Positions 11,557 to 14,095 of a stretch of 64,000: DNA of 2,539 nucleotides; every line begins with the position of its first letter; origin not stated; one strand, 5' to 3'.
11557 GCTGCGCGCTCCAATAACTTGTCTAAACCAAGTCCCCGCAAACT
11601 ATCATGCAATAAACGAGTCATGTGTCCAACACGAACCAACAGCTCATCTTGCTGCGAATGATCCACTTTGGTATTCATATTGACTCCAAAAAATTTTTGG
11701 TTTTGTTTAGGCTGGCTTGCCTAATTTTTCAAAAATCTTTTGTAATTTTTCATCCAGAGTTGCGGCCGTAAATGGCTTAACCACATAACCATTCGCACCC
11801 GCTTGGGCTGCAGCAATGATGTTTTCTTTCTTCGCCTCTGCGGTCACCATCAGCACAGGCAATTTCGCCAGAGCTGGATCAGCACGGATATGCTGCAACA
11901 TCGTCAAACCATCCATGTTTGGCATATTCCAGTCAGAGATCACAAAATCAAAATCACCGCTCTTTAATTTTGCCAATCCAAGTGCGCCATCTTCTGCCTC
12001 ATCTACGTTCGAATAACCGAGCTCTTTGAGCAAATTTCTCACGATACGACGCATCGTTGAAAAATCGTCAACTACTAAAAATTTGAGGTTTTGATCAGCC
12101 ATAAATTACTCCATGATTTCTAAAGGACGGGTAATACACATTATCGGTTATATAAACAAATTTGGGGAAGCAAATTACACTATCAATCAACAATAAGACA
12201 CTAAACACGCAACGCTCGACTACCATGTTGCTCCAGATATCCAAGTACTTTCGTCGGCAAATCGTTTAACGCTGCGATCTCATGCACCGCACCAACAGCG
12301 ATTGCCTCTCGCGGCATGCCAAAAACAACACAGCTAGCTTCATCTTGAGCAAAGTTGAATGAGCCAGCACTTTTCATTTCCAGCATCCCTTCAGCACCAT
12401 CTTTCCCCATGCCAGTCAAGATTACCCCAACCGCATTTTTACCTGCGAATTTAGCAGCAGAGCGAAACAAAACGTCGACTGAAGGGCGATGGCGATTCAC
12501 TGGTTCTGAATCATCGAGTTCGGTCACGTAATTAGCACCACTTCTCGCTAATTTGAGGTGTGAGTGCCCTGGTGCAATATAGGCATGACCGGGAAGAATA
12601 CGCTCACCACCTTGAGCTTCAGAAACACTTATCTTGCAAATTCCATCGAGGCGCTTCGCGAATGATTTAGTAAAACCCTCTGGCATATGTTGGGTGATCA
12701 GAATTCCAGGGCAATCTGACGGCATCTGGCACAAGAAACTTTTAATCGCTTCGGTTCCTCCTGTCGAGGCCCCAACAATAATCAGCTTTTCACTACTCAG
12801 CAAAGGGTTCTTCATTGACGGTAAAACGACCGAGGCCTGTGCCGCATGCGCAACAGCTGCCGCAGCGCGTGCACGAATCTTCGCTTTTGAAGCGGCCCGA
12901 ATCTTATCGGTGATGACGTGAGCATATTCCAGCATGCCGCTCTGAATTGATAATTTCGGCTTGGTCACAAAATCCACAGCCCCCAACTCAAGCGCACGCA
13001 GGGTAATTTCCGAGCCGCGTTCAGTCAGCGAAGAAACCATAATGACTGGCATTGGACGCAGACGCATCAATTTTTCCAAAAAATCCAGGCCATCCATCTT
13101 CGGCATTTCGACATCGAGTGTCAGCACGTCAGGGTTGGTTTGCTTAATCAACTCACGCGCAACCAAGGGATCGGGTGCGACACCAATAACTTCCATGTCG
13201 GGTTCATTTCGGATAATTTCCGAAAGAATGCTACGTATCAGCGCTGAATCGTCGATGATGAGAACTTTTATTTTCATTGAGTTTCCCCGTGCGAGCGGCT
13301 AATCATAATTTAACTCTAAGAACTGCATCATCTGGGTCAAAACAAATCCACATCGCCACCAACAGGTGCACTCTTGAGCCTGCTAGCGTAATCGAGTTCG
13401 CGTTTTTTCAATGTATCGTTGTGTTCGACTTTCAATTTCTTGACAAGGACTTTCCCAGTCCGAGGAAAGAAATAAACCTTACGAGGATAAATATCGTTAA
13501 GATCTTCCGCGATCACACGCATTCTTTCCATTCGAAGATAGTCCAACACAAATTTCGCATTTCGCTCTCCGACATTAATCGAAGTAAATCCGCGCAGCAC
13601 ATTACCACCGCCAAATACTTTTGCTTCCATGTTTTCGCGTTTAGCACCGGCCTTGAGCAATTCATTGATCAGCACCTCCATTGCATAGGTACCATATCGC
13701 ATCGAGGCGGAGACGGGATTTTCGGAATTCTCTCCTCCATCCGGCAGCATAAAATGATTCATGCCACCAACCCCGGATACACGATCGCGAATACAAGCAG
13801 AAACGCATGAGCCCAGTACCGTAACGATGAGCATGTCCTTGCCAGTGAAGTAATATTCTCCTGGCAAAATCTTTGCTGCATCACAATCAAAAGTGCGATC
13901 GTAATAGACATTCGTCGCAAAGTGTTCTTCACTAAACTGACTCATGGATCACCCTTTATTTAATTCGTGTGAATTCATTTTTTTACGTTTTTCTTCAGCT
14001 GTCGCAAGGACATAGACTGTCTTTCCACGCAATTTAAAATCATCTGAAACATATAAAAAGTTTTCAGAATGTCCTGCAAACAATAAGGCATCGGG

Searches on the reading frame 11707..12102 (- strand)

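Call 7: search_protein_families(library=ncbifam, proteins=[window:11707-12102:-], max_evalue=0.00001)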
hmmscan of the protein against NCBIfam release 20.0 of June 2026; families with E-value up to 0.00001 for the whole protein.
window:11707-12102:- (131 aa): 91 families (the best 25 are shown)
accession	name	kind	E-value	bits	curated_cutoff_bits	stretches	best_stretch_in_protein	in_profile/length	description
NF007901.0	PRK10610.1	equivalog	1.1e-72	242.2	189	1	1-128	1-128/129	chemotaxis response regulator CheY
NF041866.1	EpsW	equivalog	1.9e-22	79.3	200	1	2-125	2-126/131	exopolysaccharide biosynthesis response regulator EpsW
NF008099.0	PRK10841.1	equivalog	2.7e-21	75.1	920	1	3-126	822-942/949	two-component system sensor histidine kinase RcsC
TIGR02154.1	PhoB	equivalog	7.1e-20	71.3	296.2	1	7-122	4-118/226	phosphate regulon transcriptional regulator PhoB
NF041733.1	resp_reg_CseB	equivalog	1.2e-19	70.6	350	1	8-124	3-115/228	two-component system response regulator CseB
NF045944.1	ResRegRpaBCyano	equivalog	1.3e-19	70.5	330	1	9-127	1-115/229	response regulator transcription factor RpaB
NF011874.0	PRK15347.1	equivalog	1.3e-19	69.7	852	1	5-121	690-807/921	two component system sensor kinase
NF051850.1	RespRegRprY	equivalog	5.9e-19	68.4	370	1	3-126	2-122/234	response regulator transcription factor RprY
NF041734.1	resp_reg_RppA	equivalog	3.5e-18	65.8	250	1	7-121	2-115/229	two-component system response regulator RppA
NF007935.0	PRK10651.1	equivalog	8.1e-18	64.4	250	1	3-122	4-122/216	two-component system response regulator NarL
NF001965.0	PRK00742.1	subfamily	1e-17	64.4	293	1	5-123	3-123/357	chemotaxis-specific protein-glutamate methyltransferase CheB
NF041367.1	CheY_Halo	equivalog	1.8e-17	63.7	200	1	9-123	2-113/114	chemotaxis protein CheY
NF007135.0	PRK09581.1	equivalog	2.5e-17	62.9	474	1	7-119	4-115/457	PleD family two-component system response regulator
NF007689.0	PRK10365.1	equivalog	4.7e-17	61.9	760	1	1-123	1-120/441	sigma-54-dependent response regulator transcription factor ZraR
NF008318.0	PRK11107.1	equivalog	1.3e-16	59.9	890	1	3-122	665-783/920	two-component sensor histidine kinase BarA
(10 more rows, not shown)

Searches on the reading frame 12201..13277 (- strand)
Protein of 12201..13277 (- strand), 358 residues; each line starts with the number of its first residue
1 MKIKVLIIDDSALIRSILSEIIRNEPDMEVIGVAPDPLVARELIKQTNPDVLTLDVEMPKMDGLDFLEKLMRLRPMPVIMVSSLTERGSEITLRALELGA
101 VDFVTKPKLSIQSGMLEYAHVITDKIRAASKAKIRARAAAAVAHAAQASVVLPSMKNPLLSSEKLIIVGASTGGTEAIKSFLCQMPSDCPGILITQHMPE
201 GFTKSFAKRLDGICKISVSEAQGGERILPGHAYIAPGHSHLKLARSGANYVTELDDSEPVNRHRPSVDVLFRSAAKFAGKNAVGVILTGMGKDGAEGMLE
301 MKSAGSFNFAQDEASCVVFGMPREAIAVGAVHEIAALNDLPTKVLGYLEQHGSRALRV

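Call 7: search_protein_families(library=ncbifam, proteins=[window:12201-13277:-], max_evalue=0.00001)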
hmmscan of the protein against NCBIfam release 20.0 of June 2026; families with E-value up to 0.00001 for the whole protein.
window:12201-13277:- (358 aa): 61 families (the best 25 are shown)
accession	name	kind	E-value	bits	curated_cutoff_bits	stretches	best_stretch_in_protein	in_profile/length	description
NF001965.0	PRK00742.1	subfamily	8.3e-145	482.5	293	1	1-349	2-354/357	chemotaxis-specific protein-glutamate methyltransferase CheB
NF009206.0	PRK12555.1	subfamily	1.7e-121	405.3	342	1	3-349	1-337/340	chemotaxis-specific protein-glutamate methyltransferase CheB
TIGR02875.1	spore_0_A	equivalog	2.3e-22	79.5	200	1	2-113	2-115/262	sporulation transcription factor Spo0A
NF008677.0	PRK11697.1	equivalog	6.7e-15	55.1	246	1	3-107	2-102/238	two-component system response regulator BtsR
NF011896.0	PRK15369.1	equivalog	3.8e-14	52.8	242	1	1-107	2-107/211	two component system response regulator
NF041367.1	CheY_Halo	equivalog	4e-14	53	200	1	5-107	1-100/114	chemotaxis protein CheY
NF007969.0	PRK10693.1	equivalog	5.5e-14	51.9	329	1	4-108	9-110/337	two-component system response regulator RssB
NF047654.1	DiguCycDgcRLepto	equivalog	9e-14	51.1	500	1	2-111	2-110/295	diguanylate cyclase DgcR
NF007935.0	PRK10651.1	equivalog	1.9e-13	50.1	250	1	3-105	7-108/216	two-component system response regulator NarL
NF045944.1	ResRegRpaBCyano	equivalog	3.2e-13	49.6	330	1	6-107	1-98/229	response regulator transcription factor RpaB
NF040534.1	resp_reg_YycF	equivalog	5e-13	48.8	340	1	4-107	2-101/231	response regulator YycF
NF045717.1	DVU0259_DivK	exception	7.3e-13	48.7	160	1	1-91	1-92/117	DVU0259 family response regulator domain-containing protein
NF052445.1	RespRegMctR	equivalog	2.3e-12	46.7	300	1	2-106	1-104/205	two-component system response regulator MctR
NF051870.1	NAssimRespRegNtrX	equivalog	2.4e-12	46.5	600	1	4-182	3-182/452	nitrogen assimilation response regulator NtrX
TIGR01818.1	ntrC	equivalog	2.6e-12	46.3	558.6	1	5-107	1-100/463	nitrogen regulation protein NR(I)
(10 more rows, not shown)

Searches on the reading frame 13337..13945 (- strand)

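Call 7: search_protein_families(library=ncbifam, proteins=[window:13337-13945:-], max_evalue=0.00001)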
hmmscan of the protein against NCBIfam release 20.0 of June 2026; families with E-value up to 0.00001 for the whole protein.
window:13337-13945:- (202 aa): 9 families
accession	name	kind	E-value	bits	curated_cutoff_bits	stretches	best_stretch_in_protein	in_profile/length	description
NF010013.0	PRK13487.1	equivalog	2.3e-97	324.3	223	1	3-202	5-201/201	chemoreceptor glutamine deamidase CheD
NF010014.0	PRK13489.1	equivalog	1.7e-86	290.2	290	1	9-183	6-179/238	chemoreceptor glutamine deamidase CheD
NF010016.0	PRK13493.1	equivalog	2.6e-48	164.8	369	1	20-202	40-226/227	chemoreceptor glutamine deamidase CheD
NF010019.0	PRK13497.1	equivalog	1.1e-39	136.1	313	1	25-197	11-179/184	chemoreceptor glutamine deamidase CheD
NF041119.1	CheD_Thtga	equivalog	3.3e-32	112.1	240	1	29-174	8-152/160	chemoreceptor glutamine deamidase/glutamate methylesterase CheD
NF010018.0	PRK13495.1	equivalog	9.8e-30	103.8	243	1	29-175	9-152/159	chemoreceptor glutamine deamidase CheD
NF010017.0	PRK13494.1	equivalog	1.5e-28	99.4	285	1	20-169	10-155/163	chemoreceptor glutamine deamidase CheD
NF010020.0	PRK13498.1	equivalog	9.9e-25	87.4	236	1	25-176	11-163/168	chemoreceptor glutamine deamidase CheD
NF010015.0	PRK13490.1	equivalog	1.1e-20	74.3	251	1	37-171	20-155/162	chemoreceptor glutamine deamidase CheD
